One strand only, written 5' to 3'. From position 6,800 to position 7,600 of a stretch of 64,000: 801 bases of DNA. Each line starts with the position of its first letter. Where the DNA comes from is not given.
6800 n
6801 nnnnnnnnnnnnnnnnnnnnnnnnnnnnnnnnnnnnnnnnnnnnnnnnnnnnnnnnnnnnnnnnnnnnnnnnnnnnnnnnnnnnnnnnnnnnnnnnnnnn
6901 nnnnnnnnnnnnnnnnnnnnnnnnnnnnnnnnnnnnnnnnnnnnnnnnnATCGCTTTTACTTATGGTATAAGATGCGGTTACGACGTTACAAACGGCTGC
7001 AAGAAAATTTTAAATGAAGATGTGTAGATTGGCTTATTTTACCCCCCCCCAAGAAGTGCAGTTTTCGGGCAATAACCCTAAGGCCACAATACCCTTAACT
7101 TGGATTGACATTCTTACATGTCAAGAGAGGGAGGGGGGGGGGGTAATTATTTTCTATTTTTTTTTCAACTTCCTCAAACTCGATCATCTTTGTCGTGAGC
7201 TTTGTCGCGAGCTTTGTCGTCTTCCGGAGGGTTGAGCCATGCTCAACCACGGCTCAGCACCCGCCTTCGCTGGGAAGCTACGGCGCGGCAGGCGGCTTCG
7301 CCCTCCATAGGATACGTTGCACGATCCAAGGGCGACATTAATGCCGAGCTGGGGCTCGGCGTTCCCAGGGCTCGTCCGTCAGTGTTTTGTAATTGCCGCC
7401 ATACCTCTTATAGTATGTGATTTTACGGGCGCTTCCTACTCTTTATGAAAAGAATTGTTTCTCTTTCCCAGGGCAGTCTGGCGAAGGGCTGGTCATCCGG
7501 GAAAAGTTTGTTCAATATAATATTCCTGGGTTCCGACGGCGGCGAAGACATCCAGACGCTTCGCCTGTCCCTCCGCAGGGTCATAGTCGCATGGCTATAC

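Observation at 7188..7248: Shared upstream module, copy A: palindrome plus three 12-nt-spaced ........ boxes (see copy B at 29059-29160)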

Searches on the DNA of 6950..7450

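Call 20: search_rna_families(source=window, start=6950, end=7450, threshold=evalue, max_evalue=10, show_alignments=2)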
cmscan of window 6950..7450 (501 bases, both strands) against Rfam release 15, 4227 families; matches with E-value up to 10: 4.
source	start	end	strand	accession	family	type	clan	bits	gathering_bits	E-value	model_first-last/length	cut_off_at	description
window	7041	7168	+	RF01581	RUF6-5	Gene; sRNA;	-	17.4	70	0.95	1-156/156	no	Plasmodium RNA of unknown function RUF6-5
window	7352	7398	-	RF02163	sR-tMet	Gene; snRNA; snoRNA; CD-box;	-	15.1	50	8.6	1-72/72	no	Small nucleolar RNA sR-tMet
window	7109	7227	+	RF02132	HOXB13-AS1_1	Gene; lncRNA;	-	14.1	60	1.3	1-136/136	no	HOXB13 antisense RNA 1 conserved region 1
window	7433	7450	-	RF02914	DUF805b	Cis-reg;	CL00115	12.4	35.6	1.3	20-35/35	5'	DUF805b RNA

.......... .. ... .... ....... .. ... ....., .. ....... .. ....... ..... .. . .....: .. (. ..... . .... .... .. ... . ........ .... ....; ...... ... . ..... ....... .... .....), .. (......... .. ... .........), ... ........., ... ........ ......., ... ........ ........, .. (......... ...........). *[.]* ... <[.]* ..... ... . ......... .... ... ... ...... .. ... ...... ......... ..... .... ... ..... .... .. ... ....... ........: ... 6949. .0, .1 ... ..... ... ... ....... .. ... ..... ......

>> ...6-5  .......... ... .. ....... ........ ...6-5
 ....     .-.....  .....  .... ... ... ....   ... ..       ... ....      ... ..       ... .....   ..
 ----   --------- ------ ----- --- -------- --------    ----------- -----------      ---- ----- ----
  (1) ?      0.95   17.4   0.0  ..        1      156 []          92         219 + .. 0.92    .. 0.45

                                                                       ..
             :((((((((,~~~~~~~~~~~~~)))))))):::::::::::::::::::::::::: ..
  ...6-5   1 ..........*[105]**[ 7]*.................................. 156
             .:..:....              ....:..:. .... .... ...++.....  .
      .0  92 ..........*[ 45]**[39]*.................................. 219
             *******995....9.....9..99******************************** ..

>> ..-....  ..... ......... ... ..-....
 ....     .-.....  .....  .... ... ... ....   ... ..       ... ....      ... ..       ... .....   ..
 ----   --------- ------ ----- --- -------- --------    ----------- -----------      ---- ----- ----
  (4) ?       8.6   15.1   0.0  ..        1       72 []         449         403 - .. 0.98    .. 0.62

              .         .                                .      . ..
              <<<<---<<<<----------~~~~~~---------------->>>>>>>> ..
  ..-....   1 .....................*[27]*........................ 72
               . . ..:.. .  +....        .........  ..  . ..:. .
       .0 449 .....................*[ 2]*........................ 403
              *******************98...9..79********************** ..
